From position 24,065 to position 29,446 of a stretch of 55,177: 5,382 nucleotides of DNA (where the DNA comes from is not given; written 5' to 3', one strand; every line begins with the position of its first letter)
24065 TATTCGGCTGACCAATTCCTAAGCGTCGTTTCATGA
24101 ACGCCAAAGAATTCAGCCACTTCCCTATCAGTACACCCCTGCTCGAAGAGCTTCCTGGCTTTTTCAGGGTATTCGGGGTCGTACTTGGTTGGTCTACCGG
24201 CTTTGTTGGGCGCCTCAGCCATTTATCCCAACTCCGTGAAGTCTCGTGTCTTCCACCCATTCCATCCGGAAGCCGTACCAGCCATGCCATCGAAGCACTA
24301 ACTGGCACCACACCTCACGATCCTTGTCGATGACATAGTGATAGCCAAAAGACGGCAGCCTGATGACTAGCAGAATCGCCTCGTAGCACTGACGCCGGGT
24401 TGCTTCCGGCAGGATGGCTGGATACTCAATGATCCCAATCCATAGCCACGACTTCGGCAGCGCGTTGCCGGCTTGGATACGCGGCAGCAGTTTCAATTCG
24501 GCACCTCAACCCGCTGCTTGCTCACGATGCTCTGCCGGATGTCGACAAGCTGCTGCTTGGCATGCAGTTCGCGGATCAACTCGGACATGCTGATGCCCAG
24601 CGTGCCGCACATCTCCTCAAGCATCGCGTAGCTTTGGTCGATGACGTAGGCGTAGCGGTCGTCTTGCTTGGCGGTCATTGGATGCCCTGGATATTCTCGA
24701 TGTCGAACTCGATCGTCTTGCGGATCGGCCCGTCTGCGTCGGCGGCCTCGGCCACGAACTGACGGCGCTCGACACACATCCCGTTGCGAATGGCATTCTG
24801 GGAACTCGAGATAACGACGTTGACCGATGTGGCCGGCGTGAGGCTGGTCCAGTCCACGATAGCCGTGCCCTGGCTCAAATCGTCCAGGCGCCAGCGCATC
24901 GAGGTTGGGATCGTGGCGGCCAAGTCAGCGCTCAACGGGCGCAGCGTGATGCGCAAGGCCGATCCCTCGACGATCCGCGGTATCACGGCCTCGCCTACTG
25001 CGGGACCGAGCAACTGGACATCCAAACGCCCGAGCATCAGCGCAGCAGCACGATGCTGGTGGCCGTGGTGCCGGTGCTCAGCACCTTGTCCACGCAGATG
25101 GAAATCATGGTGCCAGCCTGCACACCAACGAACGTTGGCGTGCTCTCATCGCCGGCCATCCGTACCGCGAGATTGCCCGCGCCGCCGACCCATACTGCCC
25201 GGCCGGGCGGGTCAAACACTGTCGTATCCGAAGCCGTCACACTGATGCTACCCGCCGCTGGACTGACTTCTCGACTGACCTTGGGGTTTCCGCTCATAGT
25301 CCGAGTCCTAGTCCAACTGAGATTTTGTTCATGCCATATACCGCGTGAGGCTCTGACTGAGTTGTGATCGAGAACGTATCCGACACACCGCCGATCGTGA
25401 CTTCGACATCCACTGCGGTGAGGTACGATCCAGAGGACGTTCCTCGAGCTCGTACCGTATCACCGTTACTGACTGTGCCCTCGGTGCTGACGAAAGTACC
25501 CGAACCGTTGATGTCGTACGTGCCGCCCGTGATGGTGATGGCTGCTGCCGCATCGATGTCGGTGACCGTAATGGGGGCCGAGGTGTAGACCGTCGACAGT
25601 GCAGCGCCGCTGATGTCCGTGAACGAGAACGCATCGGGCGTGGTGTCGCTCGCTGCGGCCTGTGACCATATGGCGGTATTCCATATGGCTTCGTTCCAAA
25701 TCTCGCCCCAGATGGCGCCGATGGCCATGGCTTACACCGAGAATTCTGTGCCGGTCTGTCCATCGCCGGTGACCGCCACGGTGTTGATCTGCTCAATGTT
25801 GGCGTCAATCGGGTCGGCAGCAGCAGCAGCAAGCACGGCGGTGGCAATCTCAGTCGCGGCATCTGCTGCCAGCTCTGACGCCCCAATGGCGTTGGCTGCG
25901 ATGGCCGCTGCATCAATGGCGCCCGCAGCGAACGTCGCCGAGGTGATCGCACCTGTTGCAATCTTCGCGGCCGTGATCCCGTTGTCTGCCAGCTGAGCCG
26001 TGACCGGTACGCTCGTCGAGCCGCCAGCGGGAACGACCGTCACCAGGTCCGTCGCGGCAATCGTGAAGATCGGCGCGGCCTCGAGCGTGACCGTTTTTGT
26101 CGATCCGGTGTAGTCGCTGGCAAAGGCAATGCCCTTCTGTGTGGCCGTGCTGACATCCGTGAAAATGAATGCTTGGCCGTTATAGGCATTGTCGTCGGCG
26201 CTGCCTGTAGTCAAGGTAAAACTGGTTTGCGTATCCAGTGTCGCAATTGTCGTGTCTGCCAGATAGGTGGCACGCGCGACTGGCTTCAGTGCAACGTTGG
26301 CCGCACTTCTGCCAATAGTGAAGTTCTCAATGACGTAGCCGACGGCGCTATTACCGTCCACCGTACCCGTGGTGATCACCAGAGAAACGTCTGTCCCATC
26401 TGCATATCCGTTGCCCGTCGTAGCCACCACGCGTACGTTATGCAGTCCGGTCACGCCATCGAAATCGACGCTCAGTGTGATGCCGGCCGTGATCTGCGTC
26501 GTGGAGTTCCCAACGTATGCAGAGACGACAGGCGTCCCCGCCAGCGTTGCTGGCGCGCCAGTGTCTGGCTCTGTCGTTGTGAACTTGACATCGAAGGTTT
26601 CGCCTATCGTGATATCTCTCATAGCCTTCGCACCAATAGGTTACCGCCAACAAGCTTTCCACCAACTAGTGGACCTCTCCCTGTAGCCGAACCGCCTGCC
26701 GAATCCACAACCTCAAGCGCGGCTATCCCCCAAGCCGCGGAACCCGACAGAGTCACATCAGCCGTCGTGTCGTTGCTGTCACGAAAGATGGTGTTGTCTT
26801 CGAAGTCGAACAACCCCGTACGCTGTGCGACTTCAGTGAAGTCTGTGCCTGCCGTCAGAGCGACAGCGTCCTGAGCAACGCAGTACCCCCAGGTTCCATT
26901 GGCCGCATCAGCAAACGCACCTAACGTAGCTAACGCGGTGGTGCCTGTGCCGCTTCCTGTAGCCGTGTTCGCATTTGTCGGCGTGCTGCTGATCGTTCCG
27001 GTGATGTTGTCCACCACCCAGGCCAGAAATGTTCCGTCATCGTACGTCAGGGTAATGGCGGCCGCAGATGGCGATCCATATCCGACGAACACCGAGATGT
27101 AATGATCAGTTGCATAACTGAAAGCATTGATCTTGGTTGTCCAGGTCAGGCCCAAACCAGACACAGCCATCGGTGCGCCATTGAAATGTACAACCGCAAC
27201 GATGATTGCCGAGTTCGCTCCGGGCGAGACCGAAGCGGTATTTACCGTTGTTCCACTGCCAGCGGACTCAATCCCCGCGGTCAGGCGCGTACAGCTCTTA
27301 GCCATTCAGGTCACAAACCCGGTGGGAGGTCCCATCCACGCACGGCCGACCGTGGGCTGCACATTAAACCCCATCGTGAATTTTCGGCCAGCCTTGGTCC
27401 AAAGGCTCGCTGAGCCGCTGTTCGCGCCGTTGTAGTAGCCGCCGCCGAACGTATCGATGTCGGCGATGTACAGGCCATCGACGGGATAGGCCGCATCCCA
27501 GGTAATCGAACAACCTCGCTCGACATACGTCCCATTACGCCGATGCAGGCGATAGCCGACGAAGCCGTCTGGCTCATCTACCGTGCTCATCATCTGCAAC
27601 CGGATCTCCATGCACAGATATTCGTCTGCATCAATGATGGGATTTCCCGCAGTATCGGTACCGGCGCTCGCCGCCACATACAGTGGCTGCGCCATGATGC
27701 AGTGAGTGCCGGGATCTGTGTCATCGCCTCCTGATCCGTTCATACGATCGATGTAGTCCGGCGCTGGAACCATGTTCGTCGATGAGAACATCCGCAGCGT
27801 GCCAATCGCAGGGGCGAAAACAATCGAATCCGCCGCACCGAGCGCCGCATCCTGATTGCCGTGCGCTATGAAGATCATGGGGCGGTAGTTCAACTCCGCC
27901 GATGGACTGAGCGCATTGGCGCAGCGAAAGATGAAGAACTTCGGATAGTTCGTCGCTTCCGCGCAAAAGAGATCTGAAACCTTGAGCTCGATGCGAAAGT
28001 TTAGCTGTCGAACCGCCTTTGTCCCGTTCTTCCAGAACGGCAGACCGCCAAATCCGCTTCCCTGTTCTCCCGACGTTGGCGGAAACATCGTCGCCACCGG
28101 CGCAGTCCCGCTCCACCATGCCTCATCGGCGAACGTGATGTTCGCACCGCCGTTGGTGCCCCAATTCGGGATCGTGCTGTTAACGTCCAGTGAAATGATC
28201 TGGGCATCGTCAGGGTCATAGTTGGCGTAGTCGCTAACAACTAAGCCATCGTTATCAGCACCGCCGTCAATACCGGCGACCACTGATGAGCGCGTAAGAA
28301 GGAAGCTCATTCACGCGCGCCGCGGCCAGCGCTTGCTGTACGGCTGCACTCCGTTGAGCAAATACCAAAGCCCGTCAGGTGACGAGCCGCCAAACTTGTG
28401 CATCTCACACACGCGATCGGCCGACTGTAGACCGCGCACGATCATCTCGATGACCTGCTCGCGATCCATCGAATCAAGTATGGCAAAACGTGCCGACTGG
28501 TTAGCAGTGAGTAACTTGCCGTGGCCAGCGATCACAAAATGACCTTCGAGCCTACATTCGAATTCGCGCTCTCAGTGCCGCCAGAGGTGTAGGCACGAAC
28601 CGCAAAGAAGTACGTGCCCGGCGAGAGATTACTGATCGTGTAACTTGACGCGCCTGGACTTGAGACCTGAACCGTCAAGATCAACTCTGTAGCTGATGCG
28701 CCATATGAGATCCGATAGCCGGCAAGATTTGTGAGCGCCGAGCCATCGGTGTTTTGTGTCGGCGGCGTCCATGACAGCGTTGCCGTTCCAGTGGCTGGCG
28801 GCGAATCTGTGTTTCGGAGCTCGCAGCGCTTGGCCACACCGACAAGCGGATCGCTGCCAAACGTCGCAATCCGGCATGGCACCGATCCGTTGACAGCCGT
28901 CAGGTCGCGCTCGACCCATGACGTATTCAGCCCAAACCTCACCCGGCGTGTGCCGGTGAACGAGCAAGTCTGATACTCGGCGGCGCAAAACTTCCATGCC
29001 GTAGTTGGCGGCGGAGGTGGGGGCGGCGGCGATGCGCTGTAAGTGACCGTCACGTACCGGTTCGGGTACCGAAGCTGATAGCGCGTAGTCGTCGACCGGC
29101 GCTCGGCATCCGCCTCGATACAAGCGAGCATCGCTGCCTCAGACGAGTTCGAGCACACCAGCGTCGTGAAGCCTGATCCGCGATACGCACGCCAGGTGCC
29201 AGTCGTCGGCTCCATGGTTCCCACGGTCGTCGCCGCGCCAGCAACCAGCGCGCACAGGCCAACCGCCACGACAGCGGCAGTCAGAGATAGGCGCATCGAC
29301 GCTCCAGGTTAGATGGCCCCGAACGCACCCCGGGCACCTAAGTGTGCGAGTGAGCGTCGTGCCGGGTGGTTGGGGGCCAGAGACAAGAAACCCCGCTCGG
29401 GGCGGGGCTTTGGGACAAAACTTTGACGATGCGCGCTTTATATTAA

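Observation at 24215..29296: Ten-gene, fully translationally coupled leader block at the start of the late operon (between Q/late promoter and terS) with a secreted FN3 protein and fibre-like or beta-rich proteins of unknown role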

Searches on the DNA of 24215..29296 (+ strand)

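Call 5: search_dna_similar(query=window:24215-29296:+, collection=phages, mode=near)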
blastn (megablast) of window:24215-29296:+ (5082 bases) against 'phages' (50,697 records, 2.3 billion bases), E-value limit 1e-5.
No match.

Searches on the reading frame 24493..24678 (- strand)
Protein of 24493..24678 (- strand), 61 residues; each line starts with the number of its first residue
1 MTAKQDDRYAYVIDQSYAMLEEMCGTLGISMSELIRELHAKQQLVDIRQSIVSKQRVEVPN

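Call 3: search_protein_families(library=pfam, proteins=[window:24493-24678:-], max_evalue=0.1)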
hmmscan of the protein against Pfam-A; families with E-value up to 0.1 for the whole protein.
window:24493-24678:- (61 aa): 1 family
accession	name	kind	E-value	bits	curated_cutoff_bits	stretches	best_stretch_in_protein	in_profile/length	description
PF01402.27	RHH_1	-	0.00061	20.1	20.5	1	14-38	8-32/39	Ribbon-helix-helix protein, copG family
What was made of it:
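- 24493..24678 (-): P9, 61 aa, a possible ribbon-helix-helix DNA-binding protein. RHH_1, E 6e-4, 20.1 bits, just below the cutoff of 20.5 (call 3).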

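Call 4: search_protein_families(library=phrogs, proteins=[window:24493-24678:-], max_evalue=0.01)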
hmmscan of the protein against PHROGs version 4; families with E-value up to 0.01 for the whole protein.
window:24493-24678:- (61 aa): 0 families

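Call 86: search_protein_families(library=ncbifam, proteins=[window:24493-24678:-], max_evalue=0.1)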
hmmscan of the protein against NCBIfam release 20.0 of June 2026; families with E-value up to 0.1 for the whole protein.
window:24493-24678:- (61 aa): 1 family
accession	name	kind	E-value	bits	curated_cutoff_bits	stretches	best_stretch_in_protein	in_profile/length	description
NF049962.1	HisKinFlgSCampy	equivalog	0.064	12.2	600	1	10-56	28-74/338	fla regulon two-component system sensor histidine kinase FlgS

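Call 87: search_protein_families(library=padloc, proteins=[window:24493-24678:-], max_evalue=0.1)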
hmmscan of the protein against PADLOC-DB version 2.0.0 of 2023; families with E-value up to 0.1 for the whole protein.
window:24493-24678:- (61 aa): 0 families

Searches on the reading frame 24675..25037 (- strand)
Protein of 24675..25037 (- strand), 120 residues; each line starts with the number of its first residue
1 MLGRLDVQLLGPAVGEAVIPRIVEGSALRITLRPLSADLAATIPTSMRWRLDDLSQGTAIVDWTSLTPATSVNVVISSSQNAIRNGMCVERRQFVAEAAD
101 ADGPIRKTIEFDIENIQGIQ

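Call 3: search_protein_families(library=pfam, proteins=[window:24675-25037:-], max_evalue=0.1)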
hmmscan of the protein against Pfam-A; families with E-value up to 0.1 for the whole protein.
window:24675-25037:- (120 aa): 0 families

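Call 4: search_protein_families(library=phrogs, proteins=[window:24675-25037:-], max_evalue=0.01)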
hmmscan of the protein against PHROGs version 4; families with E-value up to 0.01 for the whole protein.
window:24675-25037:- (120 aa): 0 families

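Call 86: search_protein_families(library=ncbifam, proteins=[window:24675-25037:-], max_evalue=0.1)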
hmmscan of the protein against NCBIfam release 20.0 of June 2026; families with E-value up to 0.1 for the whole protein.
window:24675-25037:- (120 aa): 0 families

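Call 87: search_protein_families(library=padloc, proteins=[window:24675-25037:-], max_evalue=0.1)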
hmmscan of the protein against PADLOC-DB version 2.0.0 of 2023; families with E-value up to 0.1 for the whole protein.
window:24675-25037:- (120 aa): 1 family
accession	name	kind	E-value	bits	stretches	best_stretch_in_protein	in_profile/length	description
PDLC01552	typeIV_Cas7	-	0.018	12.4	1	36-74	173-211/272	CAS-IV-A; effector_G7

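Call 90: search_solved_structures(query=window:24675-25037:-, max_evalue=5)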
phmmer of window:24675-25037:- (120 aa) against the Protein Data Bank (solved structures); distinct sequences matched with E-value up to 5: 1.
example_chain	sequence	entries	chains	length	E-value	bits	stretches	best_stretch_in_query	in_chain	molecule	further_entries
4cu9_A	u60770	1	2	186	1.1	13.1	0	49-94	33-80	BETA-GALACTOSIDASE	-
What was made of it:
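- On RcGTA-type head fibre (Rcc01080-like) - applied to P6 and P8: No PDB sequence hit for P8 (call 90).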

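Call 93: search_dna_similar(query=window:24675-25037:-, collection=phages, mode=protein, max_evalue=0.05, max_rows=15)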
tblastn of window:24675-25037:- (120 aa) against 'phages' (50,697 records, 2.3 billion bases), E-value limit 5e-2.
Records with a match: 1; places in all: 1; records where one place covers at least 80% of the query: 0.
Best place of each record, by identity: <60% 1.
By first word of the organism name: Caudoviricetes 1.
By host as written in the record: - 1.
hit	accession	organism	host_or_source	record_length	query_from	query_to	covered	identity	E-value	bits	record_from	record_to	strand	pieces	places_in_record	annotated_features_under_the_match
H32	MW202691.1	Caudoviricetes sp.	Manatee Spring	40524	24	100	64%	37.0%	3e-6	50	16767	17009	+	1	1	hypothetical protein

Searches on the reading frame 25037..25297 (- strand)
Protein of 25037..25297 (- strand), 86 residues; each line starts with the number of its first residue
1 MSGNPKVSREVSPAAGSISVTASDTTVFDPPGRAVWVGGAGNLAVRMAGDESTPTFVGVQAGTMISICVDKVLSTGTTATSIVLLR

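Call 3: search_protein_families(library=pfam, proteins=[window:25037-25297:-], max_evalue=0.1)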
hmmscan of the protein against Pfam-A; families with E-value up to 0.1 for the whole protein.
window:25037-25297:- (86 aa): 0 families

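Call 4: search_protein_families(library=phrogs, proteins=[window:25037-25297:-], max_evalue=0.01)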
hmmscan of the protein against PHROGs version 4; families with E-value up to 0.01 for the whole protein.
window:25037-25297:- (86 aa): 1 family
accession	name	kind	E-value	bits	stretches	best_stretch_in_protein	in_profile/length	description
phrog_12296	-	tail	3.7e-12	46.9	1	9-83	11-83/86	tail fiber protein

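Call 49: search_solved_structures(query=window:25037-25297:-, max_evalue=1)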
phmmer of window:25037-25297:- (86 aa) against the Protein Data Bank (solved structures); distinct sequences matched with E-value up to 1: 4.
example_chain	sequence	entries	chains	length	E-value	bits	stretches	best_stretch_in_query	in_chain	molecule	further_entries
6tb9_E3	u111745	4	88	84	0.00096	22.8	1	12-82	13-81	Head spike base Rcc01079 | Uncharacterized protein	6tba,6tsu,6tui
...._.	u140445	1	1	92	0.032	18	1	20-84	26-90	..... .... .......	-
8bl3_A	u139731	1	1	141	0.085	16.6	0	17-48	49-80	scIg12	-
9zrx_A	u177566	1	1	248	0.33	14.7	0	12-42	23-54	CE79-1571 heavy chain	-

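Call 52: search_solved_structures(query=window:25037-25297:-, max_evalue=0.1, show_alignments=2)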
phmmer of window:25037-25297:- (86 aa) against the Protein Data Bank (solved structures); distinct sequences matched with E-value up to 0.1: 3.
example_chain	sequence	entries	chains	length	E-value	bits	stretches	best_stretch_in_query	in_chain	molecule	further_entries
6tb9_E3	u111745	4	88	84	0.00096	22.8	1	12-82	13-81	Head spike base Rcc01079 | Uncharacterized protein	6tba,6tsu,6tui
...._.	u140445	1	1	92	0.032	18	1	20-84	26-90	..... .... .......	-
8bl3_A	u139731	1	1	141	0.085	16.6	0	17-48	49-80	scIg12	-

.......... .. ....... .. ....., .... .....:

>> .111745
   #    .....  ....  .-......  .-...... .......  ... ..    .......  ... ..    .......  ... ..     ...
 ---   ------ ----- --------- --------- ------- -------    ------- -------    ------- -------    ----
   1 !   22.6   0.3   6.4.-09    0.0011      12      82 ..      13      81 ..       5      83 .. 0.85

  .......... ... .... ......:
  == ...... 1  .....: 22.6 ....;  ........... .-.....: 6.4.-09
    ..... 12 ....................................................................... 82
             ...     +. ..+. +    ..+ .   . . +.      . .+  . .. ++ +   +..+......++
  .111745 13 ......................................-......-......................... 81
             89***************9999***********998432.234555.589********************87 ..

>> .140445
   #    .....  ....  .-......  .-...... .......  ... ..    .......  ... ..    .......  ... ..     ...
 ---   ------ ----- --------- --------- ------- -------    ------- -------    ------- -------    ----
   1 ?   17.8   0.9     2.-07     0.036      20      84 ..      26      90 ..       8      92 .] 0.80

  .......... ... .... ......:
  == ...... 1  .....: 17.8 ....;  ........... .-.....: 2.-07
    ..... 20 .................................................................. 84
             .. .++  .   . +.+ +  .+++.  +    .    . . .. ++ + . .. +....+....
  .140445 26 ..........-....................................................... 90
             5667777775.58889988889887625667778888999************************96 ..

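Call 64: search_protein_representatives(protein=window:25037-25297:-)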
Query: 86 residues. Proteins with E-value up to 0.001 (for the whole library): 1971; up to 1e-10: 59; up to 1e-30: 0. The best 150 are listed.
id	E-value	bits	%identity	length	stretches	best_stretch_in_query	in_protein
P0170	4.4e-30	119.3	71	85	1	3-86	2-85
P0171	2.1e-16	75.8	57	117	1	15-86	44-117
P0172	4.3e-15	71.7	59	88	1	13-84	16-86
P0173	9.3e-15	70.6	61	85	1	12-85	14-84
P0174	3.1e-14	68.9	69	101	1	3-54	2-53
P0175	5.3e-14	68.2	58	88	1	12-85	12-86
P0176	9.9e-14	67.3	56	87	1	8-83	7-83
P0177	1.0e-13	67.3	48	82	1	11-85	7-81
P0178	1.1e-13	67.2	47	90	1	10-83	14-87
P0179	1.5e-13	66.7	53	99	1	12-84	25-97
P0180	6.5e-13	64.7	55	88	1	12-84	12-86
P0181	1.1e-12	64.0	52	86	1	11-83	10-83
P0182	1.3e-12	63.8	57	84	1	12-86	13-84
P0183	1.6e-12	63.5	50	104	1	11-85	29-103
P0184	1.8e-12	63.4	48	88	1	1-86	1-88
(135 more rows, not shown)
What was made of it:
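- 25037..25297 (-): P7, 86 aa, capsid-vertex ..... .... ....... of the RCAP_Rcc01079 family. 1971 cluster representatives (call 64).
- On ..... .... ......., RCAP_Rcc01079 family (NF048002) - applied to P7: Family members are 80-115 aa (call 64).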

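Call 66: search_solved_structures(query=A3, max_evalue=0.1, show_alignments=2)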
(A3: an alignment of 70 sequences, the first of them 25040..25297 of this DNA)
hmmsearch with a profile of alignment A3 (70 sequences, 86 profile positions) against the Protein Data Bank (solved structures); distinct sequences matched with E-value up to 0.1: 3.
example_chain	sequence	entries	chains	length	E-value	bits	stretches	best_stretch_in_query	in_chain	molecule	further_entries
6tb9_E3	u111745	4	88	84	6.8e-16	61.5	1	5-81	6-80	Head spike base Rcc01079 | Uncharacterized protein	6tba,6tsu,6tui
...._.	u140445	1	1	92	5.7e-10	42.5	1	15-86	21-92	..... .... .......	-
5leb_A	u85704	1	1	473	0.0042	20.5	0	7-55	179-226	DDD_D12_06_D12_06_D12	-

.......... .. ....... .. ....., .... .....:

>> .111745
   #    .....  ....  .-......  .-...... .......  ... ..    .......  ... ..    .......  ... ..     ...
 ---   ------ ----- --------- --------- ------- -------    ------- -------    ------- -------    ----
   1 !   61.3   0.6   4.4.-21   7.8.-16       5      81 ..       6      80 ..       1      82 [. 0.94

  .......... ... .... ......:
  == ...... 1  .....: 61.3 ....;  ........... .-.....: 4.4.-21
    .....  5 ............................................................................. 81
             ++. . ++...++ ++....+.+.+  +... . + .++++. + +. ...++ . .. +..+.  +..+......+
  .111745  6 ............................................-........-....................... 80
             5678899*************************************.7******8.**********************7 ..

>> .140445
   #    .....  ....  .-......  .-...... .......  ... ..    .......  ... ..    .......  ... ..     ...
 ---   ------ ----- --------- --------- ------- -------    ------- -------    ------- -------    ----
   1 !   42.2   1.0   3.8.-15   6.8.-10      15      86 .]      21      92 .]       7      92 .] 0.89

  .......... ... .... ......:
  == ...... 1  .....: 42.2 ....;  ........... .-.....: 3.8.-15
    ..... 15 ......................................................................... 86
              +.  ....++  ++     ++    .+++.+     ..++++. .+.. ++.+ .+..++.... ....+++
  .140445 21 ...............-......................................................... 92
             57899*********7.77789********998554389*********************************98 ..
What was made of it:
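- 25037..25297 (-): A 70-sequence profile against PDB 6TB9 gives E 6.8e-16 over the full length, and against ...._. gives 5.7e-10 (call 66). phrog_12296 (call 4).
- On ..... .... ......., RCAP_Rcc01079 family (NF048002) - applied to P7: Against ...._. the E-value is 5.7e-10 (call 66).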

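Call 71: find_related_loci(query=A4, collection=viral_contigs, flank=4000)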
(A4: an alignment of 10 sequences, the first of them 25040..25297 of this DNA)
Query A4 (86 aa) in viral_contigs; peptide patterns used: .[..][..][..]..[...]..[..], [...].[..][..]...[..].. (x = any residue, [..] = any of these).
599 stretches matched a pattern (row limit reached: there are more); 425 encode a relative of the query (tblastn E <= 1e-3); the best 80 are kept; 80 distinct loci.
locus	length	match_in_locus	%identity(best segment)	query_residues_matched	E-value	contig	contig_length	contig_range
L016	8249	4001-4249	67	4-86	2e-35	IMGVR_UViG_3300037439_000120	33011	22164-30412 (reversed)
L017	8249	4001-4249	69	4-86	3e-34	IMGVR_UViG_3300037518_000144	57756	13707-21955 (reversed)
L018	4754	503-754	65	3-86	1e-31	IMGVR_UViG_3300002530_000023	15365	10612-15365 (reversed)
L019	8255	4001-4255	65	1-85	5e-31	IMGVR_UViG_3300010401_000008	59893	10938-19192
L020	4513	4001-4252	59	1-85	7e-25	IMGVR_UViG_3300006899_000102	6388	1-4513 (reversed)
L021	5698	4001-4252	56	1-85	2e-23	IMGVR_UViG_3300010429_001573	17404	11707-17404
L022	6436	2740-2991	56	1-85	2e-23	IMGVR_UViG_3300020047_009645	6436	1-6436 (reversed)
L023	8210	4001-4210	66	12-82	2e-21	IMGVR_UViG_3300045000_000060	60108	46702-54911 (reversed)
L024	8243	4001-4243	54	1-85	5e-20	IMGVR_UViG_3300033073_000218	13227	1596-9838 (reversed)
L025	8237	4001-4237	53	4-83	4e-19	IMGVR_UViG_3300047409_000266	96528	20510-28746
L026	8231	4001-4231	53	10-86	4e-19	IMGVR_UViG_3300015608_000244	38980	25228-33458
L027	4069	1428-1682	51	1-86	6e-19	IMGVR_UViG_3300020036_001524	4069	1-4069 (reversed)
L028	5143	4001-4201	57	19-85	8e-19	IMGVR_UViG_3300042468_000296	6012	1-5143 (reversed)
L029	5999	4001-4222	53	13-86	7e-19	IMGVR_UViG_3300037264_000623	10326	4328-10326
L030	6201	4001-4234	47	6-83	1e-18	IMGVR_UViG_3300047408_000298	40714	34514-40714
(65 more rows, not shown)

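Call 86: search_protein_families(library=ncbifam, proteins=[window:25037-25297:-], max_evalue=0.1)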
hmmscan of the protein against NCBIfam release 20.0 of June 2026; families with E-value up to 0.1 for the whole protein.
window:25037-25297:- (86 aa): 1 family
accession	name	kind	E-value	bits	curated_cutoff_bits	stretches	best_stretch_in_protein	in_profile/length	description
NF048002.1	spike_base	equivalog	7.4e-18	64.6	28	1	12-83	12-82/85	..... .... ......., RCAP_Rcc01079 family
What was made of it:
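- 25037..25297 (-): NCBIfam NF048002.1, E 7.4e-18, 64.6 bits, cutoff 28 (call 86).
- Closest known: RcGTA head spike: base protein Rcc01079. Same: P7 is a full-length homologue of the base protein (calls 66, 86).
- Calls 49, 52, 66 and 86 establish family membership.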

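Call 87: search_protein_families(library=padloc, proteins=[window:25037-25297:-], max_evalue=0.1)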
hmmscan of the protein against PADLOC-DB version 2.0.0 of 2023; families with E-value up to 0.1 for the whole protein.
window:25037-25297:- (86 aa): 0 families

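Call 104: search_protein_families(library=pfam, proteins=[L016:272-1288:+, L016:1288-2010:+], max_evalue=0.01)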
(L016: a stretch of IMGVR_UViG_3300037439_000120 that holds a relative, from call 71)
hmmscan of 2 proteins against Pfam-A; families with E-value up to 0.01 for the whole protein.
L016:272-1288:+ (338 aa): 0 families

L016:1288-2010:+ (240 aa): 0 families

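Call 105: search_protein_families(library=phrogs, proteins=[L016:272-1288:+, L016:1288-2010:+], max_evalue=0.01)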
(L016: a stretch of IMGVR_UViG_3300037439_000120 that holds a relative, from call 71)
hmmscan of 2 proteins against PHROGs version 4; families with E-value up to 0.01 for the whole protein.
L016:272-1288:+ (338 aa): 0 families

L016:1288-2010:+ (240 aa): 0 families
